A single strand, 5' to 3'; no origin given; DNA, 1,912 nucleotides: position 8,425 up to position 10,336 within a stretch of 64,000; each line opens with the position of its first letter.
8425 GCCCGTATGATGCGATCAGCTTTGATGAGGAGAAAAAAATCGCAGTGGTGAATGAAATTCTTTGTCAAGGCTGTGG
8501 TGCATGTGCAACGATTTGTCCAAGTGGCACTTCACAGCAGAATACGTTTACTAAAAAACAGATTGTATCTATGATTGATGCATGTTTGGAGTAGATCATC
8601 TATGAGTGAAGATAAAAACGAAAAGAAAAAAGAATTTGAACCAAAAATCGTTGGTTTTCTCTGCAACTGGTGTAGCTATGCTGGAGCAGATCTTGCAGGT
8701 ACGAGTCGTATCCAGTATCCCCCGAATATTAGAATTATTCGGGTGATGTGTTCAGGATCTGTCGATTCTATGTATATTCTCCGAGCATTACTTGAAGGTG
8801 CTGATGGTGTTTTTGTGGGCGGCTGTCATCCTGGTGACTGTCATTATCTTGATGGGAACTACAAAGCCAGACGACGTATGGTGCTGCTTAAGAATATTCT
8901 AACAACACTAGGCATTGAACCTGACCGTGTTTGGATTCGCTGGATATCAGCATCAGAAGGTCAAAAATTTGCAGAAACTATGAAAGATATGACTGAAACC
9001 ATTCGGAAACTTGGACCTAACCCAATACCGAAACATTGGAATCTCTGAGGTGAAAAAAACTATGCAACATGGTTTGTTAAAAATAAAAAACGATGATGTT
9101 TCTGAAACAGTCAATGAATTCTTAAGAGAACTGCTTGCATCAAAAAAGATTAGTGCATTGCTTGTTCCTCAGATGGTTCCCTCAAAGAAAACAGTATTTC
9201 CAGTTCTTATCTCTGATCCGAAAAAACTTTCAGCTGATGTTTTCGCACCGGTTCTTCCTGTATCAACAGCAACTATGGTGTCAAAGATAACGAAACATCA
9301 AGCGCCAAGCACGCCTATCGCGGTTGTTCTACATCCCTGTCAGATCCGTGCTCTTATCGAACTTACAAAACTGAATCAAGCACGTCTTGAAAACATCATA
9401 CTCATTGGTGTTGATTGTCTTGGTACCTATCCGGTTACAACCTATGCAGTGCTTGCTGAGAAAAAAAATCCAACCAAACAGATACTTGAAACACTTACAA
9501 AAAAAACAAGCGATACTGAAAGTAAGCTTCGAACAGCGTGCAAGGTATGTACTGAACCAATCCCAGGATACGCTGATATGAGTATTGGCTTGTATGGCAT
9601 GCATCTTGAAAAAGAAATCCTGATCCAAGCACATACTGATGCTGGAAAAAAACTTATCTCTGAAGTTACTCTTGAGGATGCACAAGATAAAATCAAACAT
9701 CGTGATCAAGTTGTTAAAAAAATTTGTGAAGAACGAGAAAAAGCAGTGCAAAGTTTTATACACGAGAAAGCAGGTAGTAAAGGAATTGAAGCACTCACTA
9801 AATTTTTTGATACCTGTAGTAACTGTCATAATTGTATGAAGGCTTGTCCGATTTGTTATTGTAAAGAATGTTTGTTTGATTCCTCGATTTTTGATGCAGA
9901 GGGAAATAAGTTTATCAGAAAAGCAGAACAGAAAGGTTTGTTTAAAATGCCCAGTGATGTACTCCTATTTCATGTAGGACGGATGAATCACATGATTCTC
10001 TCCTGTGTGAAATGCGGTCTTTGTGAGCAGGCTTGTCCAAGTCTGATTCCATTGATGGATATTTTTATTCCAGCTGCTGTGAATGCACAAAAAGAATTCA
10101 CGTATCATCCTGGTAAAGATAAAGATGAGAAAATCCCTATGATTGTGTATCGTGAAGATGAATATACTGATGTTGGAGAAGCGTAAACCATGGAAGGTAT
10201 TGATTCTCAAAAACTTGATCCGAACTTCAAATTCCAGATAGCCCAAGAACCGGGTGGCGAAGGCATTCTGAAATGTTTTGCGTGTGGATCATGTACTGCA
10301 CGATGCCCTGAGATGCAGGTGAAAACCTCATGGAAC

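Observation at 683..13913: Eight-gene, 13-kb hdr-type operon with five HdrA modules, MvhD, an FrhB-like flavoprotein and a NAD(P)H module, but no hydrogenase or formate dehydrogenase partner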

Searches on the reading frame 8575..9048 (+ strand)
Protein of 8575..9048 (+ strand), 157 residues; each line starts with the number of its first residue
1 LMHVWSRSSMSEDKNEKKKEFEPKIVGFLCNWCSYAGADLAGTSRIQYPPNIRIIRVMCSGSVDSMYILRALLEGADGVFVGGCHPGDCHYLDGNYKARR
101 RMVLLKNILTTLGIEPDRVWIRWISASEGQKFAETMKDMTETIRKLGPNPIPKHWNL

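Call 3: search_protein_families(library=pfam, proteins=[window:8575-9048:+], max_evalue=0.001)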
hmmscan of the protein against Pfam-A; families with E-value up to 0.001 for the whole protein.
window:8575-9048:+ (157 aa): 1 family
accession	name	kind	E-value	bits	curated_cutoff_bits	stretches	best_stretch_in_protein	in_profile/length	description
PF02662.21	FlpD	-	2.9e-58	195.7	22.3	1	25-147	1-123/123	Methyl-viologen-reducing hydrogenase, delta subunit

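Call 4: search_protein_families(library=ncbifam, proteins=[window:8575-9048:+], max_evalue=0.001)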
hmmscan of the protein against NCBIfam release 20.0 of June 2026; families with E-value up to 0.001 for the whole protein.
window:8575-9048:+ (157 aa): 3 families
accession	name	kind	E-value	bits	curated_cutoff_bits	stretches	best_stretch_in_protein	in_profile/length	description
NF040770.1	hetero_SS_HdrA2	exception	9.1e-57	192.7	1100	1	16-149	641-774/777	CoB-CoM heterodisulfide reductase HdrA2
NF045873.1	F420_non_VhuD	exception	2.7e-44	150.5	215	1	22-151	1-130/132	F420-non-reducing hydrogenase iron-sulfur subunit VhuD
NF041891.1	hdrA_Methbact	equivalog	7.7e-15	54.2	1300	1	16-145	637-760/762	ferredoxin:CoB-CoM heterodisulfide reductase subunit HdrA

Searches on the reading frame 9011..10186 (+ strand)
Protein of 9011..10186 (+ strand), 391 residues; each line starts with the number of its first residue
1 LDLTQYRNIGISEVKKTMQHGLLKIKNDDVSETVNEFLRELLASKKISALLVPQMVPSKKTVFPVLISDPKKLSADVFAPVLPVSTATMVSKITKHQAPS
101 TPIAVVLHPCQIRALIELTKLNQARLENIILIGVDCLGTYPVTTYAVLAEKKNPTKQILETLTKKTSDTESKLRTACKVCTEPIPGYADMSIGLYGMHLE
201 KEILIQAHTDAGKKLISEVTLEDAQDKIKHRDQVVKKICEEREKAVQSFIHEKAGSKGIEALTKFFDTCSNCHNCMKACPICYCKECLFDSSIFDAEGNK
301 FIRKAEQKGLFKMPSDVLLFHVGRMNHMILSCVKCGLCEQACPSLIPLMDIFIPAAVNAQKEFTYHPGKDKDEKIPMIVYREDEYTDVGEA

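Call 3: search_protein_families(library=pfam, proteins=[window:9011-10186:+], max_evalue=0.001)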
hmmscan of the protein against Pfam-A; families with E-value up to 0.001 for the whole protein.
window:9011-10186:+ (391 aa): 6 families
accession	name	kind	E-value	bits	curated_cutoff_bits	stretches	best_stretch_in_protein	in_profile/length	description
PF04432.18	FrhB_FdhB_C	-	6.7e-10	39.5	23.3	1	103-219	4-136/150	Coenzyme F420 hydrogenase/dehydrogenase, beta subunit C terminus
PF13183.11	Fer4_8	-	4e-06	27.7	27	1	267-344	3-66/68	4Fe-4S dicluster domain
PF12838.12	Fer4_7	-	8.5e-05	23.4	27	0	325-344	31-50/52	4Fe-4S dicluster domain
PF13187.11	Fer4_9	-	0.00014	22.3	27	1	269-344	2-49/52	4Fe-4S dicluster domain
PF12797.12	Fer4_2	-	0.00022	21.4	24.5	0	266-280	7-21/22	4Fe-4S binding domain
PF00037.32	Fer4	-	0.00024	21.2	21.1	0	332-343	8-19/24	4Fe-4S binding domain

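Call 4: search_protein_families(library=ncbifam, proteins=[window:9011-10186:+], max_evalue=0.001)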
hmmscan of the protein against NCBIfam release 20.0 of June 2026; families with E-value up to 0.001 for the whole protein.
window:9011-10186:+ (391 aa): 4 families
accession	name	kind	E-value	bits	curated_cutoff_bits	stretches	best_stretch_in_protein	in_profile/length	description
NF006391.0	PRK08640.1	equivalog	7.1e-06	25.1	244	1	328-374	151-199/254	succinate dehydrogenase iron-sulfur subunit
NF003454.1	PRK05035.1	equivalog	0.00023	19.8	345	1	326-353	402-429/556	electron transport complex subunit RsxC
NF045663.1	diclust_near_Sec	equivalog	0.00046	18.4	530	1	323-355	346-378/759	pyridine nucleotide-disulfide oxidoreductase/dicluster-binding protein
NF009051.0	PRK12385.1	equivalog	0.00048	19.6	333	0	328-365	145-182/244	succinate dehydrogenase/fumarate reductase iron-sulfur subunit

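Call 11: search_solved_structures(query=window:9062-10186:+, max_evalue=1, show_alignments=2)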
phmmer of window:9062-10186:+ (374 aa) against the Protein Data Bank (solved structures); distinct sequences matched with E-value up to 1: 67 (the best 60 are shown).
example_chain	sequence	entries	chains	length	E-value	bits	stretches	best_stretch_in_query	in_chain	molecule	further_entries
9t1s_M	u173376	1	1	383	4.5e-29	105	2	156-357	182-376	formate dehydrogenase (coenzyme F420)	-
7bkb_E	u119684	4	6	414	5.4e-21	78.4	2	157-362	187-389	Formate dehydrogenase, beta subunit (F420)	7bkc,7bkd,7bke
8rvu_E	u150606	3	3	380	7.1e-20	74.7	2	157-335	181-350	Formate dehydrogenase, beta subunit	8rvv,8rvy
2fug_9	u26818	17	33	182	0.0071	18.8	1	312-328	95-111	NADH-quinone oxidoreductase chain 9 | NADH-QUINONE OXIDOREDUCTASE SUBUNIT 9 | NADH-quinone oxidoreductase subunit I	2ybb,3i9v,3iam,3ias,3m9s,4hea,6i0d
9e0j_K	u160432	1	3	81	0.0085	18.6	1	246-270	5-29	Photosystem I iron-sulfur center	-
7f4v_aC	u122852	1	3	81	0.0097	18.4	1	246-269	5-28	Photosystem I iron-sulfur center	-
2wsc_C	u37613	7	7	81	0.021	17.3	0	246-264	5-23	PHOTOSYSTEM I IRON-SULFUR CENTER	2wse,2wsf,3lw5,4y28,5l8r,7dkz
2o01_C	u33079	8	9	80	0.022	17.2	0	246-264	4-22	Photosystem I iron-sulfur center | PsaC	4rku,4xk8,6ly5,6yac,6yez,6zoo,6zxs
1k0t_A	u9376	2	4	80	0.023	17.1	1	246-268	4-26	PSAC SUBUNIT OF PHOTOSYSTEM I | Photosystem I iron-sulfur center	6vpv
6kif_C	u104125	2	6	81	0.024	17.1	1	246-268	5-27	Photosystem I iron-sulfur center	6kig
6l4u_C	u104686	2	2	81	0.024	17.1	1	246-266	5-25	Photosystem I iron-sulfur center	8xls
5oy0_C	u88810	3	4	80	0.024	17.1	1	246-268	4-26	Photosystem I iron-sulfur center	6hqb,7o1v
8jw0_c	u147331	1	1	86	0.024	17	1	314-350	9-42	Photosystem I PsaC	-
6kmw_aC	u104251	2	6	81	0.024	17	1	246-268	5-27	Photosystem I iron-sulfur center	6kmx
8jze_c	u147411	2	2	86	0.025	17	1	314-350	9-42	Photosystem I PsaC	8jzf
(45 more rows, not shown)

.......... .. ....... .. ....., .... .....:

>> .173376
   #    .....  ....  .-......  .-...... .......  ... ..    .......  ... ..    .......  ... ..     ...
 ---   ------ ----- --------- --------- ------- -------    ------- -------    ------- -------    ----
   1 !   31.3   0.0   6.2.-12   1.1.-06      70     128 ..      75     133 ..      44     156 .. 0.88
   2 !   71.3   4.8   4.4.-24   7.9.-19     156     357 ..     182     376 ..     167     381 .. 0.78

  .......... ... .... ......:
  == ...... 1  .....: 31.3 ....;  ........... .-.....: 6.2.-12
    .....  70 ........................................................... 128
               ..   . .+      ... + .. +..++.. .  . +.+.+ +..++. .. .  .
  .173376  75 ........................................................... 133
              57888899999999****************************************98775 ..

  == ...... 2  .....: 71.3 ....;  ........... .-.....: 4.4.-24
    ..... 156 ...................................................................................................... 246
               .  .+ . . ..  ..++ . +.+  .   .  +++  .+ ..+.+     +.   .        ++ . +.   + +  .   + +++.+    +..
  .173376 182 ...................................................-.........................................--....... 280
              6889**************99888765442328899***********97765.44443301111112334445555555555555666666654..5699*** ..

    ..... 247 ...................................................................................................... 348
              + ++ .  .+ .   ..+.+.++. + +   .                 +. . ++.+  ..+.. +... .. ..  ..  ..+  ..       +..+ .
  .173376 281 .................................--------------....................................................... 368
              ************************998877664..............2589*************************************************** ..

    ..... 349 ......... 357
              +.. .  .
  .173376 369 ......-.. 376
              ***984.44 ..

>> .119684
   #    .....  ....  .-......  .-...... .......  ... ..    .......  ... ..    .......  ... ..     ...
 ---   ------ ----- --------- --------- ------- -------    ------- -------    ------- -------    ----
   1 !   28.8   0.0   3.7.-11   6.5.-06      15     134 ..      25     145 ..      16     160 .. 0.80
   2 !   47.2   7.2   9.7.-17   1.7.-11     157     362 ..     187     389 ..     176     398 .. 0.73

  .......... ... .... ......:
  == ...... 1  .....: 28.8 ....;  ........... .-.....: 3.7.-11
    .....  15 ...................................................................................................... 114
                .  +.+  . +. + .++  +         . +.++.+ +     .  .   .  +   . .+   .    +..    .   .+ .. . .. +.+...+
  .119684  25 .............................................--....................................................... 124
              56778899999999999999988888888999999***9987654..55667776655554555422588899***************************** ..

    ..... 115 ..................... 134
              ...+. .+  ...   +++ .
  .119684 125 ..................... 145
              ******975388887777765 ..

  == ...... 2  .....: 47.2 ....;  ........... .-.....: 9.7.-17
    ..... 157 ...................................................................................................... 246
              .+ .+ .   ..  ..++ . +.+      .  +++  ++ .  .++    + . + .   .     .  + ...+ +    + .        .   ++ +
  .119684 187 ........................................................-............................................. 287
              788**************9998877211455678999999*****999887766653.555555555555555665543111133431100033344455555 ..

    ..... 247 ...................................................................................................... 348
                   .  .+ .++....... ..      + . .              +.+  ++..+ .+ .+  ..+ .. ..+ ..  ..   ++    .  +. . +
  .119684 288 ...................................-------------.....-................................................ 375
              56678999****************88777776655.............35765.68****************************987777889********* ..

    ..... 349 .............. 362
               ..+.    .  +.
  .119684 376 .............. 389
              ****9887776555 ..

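Call 37: find_homologous_proteins(query=window:9062-10186:+, max_evalue=1e-10)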
Query window:9062-10186:+ (374 aa): 1063 proteins with E <= 1e-10 among 4505 candidates; the best 120 are listed.
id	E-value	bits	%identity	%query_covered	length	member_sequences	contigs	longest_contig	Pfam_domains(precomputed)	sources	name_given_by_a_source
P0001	6.2e-248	840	100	100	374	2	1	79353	PF04432.19,PF13183.12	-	-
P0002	3.5e-199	679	79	100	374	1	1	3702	PF12797.13,PF04432.19,PF13183.12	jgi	jgi:formate dehydrogenase (coenzyme F420) beta subunit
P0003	2.3e-163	562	66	100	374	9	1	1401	PF04432.19,PF00037.33,PF13534.12,PF13183.12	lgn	-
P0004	4.8e-161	554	65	100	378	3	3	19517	PF04432.19,PF12838.13,PF13534.12,PF13183.12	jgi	-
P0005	6.0e-161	554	66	100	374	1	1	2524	PF12797.13,PF04432.19,PF00037.33,PF12838.13,PF13534.12,PF13183.12,PF13187.12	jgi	-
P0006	8.6e-161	553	64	100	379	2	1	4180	PF04432.19,PF00037.33,PF12838.13,PF13534.12,PF13183.12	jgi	jgi:formate dehydrogenase (coenzyme F420) beta subunit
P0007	1.1e-160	553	65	100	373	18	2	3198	PF12797.13,PF04432.19,PF13534.12,PF13183.12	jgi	jgi:formate dehydrogenase subunit beta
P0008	2.2e-160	552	65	100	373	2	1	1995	PF04432.19,PF12838.13,PF13534.12,PF13183.12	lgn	-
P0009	2.6e-160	552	65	100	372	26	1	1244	PF12797.13,PF04432.19,PF00037.33,PF12838.13,PF13534.12,PF13183.12,PF13187.12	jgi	jgi:formate dehydrogenase subunit beta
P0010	3.9e-160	551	65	100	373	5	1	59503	PF12797.13,PF04432.19,PF12838.13,PF13534.12,PF13183.12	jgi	jgi:formate dehydrogenase (coenzyme F420) beta subunit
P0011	6.6e-160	550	64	100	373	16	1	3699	PF12797.13,PF04432.19,PF12838.13,PF13534.12,PF13183.12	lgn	-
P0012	1.1e-159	549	64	100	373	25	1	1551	PF04432.19,PF00037.33,PF12838.13,PF13534.12,PF13183.12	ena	-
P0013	1.3e-159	549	64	100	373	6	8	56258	PF12797.13,PF04432.19,PF12838.13,PF13534.12,PF13183.12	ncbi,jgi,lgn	-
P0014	1.8e-159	549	64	100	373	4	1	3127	PF12797.13,PF04432.19,PF12838.13,PF13534.12,PF13183.12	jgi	jgi:formate dehydrogenase subunit beta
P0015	3.0e-159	548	64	100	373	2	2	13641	PF12797.13,PF04432.19,PF12838.13,PF13534.12,PF13237.12,PF13183.12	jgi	jgi:formate dehydrogenase (coenzyme F420) beta subunit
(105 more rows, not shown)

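Call 39: find_encoding_contigs(protein=P0001, flank=10000, max_places=4)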
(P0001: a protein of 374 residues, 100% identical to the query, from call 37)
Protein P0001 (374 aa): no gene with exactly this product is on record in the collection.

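Call 49: search_protein_families(library=pfam, alignment_id=A1, max_evalue=1)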
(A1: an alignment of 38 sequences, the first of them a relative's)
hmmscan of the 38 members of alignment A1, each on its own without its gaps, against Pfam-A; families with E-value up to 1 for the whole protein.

A. member 1, P0001 (374 aa): 14 families
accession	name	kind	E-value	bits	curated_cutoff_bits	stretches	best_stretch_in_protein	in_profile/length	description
PF04432.18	FrhB_FdhB_C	-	8.5e-10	39.1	23.3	1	86-202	4-136/150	Coenzyme F420 hydrogenase/dehydrogenase, beta subunit C terminus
PF13183.11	Fer4_8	-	3.6e-06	27.8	27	2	250-327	3-66/68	4Fe-4S dicluster domain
PF13187.11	Fer4_9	-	0.00012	22.4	27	1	252-327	2-49/52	4Fe-4S dicluster domain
PF12797.12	Fer4_2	-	0.00018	21.7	24.5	2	249-263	7-21/22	4Fe-4S binding domain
PF00037.32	Fer4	-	0.0002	21.5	21.1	2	315-326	8-19/24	4Fe-4S binding domain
PF13534.11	Fer4_17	-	0.0013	19.7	22.2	1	252-327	2-58/61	4Fe-4S dicluster domain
PF12838.12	Fer4_7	-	0.0025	18.7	27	2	307-327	30-50/52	4Fe-4S dicluster domain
PF14697.11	Fer4_21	-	0.0028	18.2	35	1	314-326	7-19/59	4Fe-4S dicluster domain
PF13237.11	Fer4_10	-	0.003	17.9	25.5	2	250-326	7-53/53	4Fe-4S dicluster domain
PF12798.12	Fer4_3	-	0.023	16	27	2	315-327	1-13/15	4Fe-4S binding domain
PF12837.12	Fer4_6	-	0.025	15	25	1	314-327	8-21/24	4Fe-4S binding domain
PF12800.12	Fer4_4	-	0.06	14.2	24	1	314-326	3-15/17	4Fe-4S binding domain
PF13484.11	Fer4_16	-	0.13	13.5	30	1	315-329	2-16/66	4Fe-4S double cluster binding domain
PF11077.13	DUF2616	-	0.76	10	25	1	210-274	19-75/171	Protein of unknown function (DUF2616)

B. families by the number of members that match (of 38 scanned): 39 families (the first 25 are shown)
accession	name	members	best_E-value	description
PF04432.18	FrhB_FdhB_C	38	1e-14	Coenzyme F420 hydrogenase/dehydrogenase, beta subunit C terminus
PF12838.12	Fer4_7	38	2.5e-10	4Fe-4S dicluster domain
PF13183.11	Fer4_8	38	2.2e-09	4Fe-4S dicluster domain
PF00037.32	Fer4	38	9.9e-09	4Fe-4S binding domain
PF13534.11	Fer4_17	38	1.3e-07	4Fe-4S dicluster domain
PF12797.12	Fer4_2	38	1.4e-07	4Fe-4S binding domain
PF13237.11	Fer4_10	38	1.4e-07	4Fe-4S dicluster domain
PF13187.11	Fer4_9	38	1.8e-06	4Fe-4S dicluster domain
PF14697.11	Fer4_21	38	2.5e-06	4Fe-4S dicluster domain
PF12798.12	Fer4_3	38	0.00017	4Fe-4S binding domain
PF13746.11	Fer4_18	35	0.0015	4Fe-4S dicluster domain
PF13484.11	Fer4_16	34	0.00024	4Fe-4S double cluster binding domain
PF12837.12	Fer4_6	24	0.0055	4Fe-4S binding domain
PF17179.9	Fer4_22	23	0.00079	4Fe-4S dicluster domain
PF12800.12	Fer4_4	22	0.0079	4Fe-4S binding domain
PF04422.18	FrhB_FdhB_N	10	0.0074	Coenzyme F420 hydrogenase/dehydrogenase, beta subunit N-term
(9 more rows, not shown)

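Call 55: predict_structure(alignment_id=A1)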
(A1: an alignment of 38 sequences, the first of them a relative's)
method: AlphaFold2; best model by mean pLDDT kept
length: 374 residues; sequences in the alignment: 38
mean_pLDDT: 77.4   pTM: 0.81
mean pLDDT of the five models: 77.4, 75.2, 71.6, 69.2, 67.9
residues with pLDDT >= 90: 128; 70-90: 134; 50-70: 64; < 50: 48
segments of 3 or more residues with pLDDT < 50: 253-277, 294-302, 364-374
pLDDT, mean of each block of 10 residues (from residue 1): 91 93 96 90 83 94 75 68 86 88 75 93 84 78 75 82 91 95 94 95 90 93 92 79 54 43 42 48 56 47 60 82 66 84 88 82 48 33
secondary structure, 60 per line:
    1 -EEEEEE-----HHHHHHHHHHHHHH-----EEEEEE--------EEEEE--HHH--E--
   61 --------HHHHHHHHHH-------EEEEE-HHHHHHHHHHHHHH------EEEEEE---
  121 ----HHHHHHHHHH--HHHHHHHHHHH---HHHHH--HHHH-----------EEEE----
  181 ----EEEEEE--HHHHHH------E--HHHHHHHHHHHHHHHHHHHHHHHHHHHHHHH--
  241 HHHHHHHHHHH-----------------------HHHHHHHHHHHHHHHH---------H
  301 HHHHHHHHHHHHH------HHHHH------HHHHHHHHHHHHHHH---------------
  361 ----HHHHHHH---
elements in order: E2-7 H13-26 E32-37 E46-50 H69-78 E86-90 H92-105 E112-117 H125-134 H137-147 H151-155 H158-161 E173-176 E185-190 H193-198 H208-238 H241-251 H275-290 H300-313 H320-324 H331-345 H365-371

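Call 58: fold_search(model_id=the predicted structure, library=pdb)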
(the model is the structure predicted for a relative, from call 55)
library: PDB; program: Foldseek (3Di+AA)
matches with E <= 10: 225; with E <= 0.001: 18
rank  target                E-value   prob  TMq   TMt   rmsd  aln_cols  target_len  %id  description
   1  7bkb_E                1.8e-14  1.00  0.67  0.62   6.9       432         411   21  Formate dehydrogenase - heterodisulfide reductase - formylmethanofuran dehydrogenase complex from Methanospirillum hun (released 2021-09-29)
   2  8rvu_E                1.5e-13  1.00  0.66  0.65   6.4       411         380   19  CryoEM structure of the Elp-Hdr complex of Methanothermobacter marburgensis state 2 (composite structure) (released 2025-05-14)
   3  9r51_B                3.6e-07  1.00  0.48  0.61   4.6       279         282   12  Dimeric state of the F420-reducing hydrogenase from Methanothermococcus thermolithotrophicus in crystalline form 1 (released 2025-10-22)
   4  4ci0_C                4.6e-07  1.00  0.47  0.60   4.8       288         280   14  Electron cryo-microscopy of F420-reducing NiFe hydrogenase Frh (released 2014-02-26)
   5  8rja_E                1.0e-06  1.00  0.45  0.47   5.2       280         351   17  Crystal structure of the F420-reducing formylmethanofuran dehydrogenase complex from the ethanotroph Candidatus Ethano (released 2024-10-02)
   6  6qgr_B                1.9e-06  1.00  0.47  0.58   5.2       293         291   12  The F420-reducing [NiFe] hydrogenase complex from Methanosarcina barkeri at the Nia-S state (released 2019-10-23)
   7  6qii_B                3.1e-06  1.00  0.47  0.58   5.1       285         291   12  Xenon derivatization of the F420-reducing [NiFe] hydrogenase complex from Methanosarcina barkeri (released 2019-10-23)
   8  7npa_N                3.6e-06  1.00  0.45  0.29   4.9       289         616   14  Crystal structure of the Coenzyme F420-dependent sulfite reductase from Methanothermococcus thermolithotrophicus at 1. (released 2022-03-23)
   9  7np8_B                4.3e-06  1.00  0.45  0.29   4.4       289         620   17  Crystal structure of the Coenzyme F420-dependent sulfite reductase from Methanocaldococcus jannaschii at 2.3-A resolut (released 2022-03-23)
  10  9r52_B                5.8e-06  1.00  0.44  0.57   5.0       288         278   12  Dimeric state of the F420-reducing hydrogenase from Methanothermococcus thermolithotrophicus in crystalline form 2 (released 2025-10-22)
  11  7npa_D                5.8e-06  1.00  0.44  0.28   5.2       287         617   17  Crystal structure of the Coenzyme F420-dependent sulfite reductase from Methanothermococcus thermolithotrophicus at 1. (released 2022-03-23)
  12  7npa_A                7.9e-06  1.00  0.45  0.29   4.5       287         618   17  Crystal structure of the Coenzyme F420-dependent sulfite reductase from Methanothermococcus thermolithotrophicus at 1. (released 2022-03-23)
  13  7np8_A                9.7e-06  1.00  0.45  0.28   4.6       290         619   16  Crystal structure of the Coenzyme F420-dependent sulfite reductase from Methanocaldococcus jannaschii at 2.3-A resolut (released 2022-03-23)
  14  5dqr_F                2.0e-05  1.00  0.37  0.34   5.9       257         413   16  The crystal structure of Arabidopsis 7-hydroxymethyl chlorophyll a reductase (HCAR) (released 2016-04-20)
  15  5dqr_A                2.1e-05  1.00  0.37  0.34   5.0       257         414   16  The crystal structure of Arabidopsis 7-hydroxymethyl chlorophyll a reductase (HCAR) (released 2016-04-20)
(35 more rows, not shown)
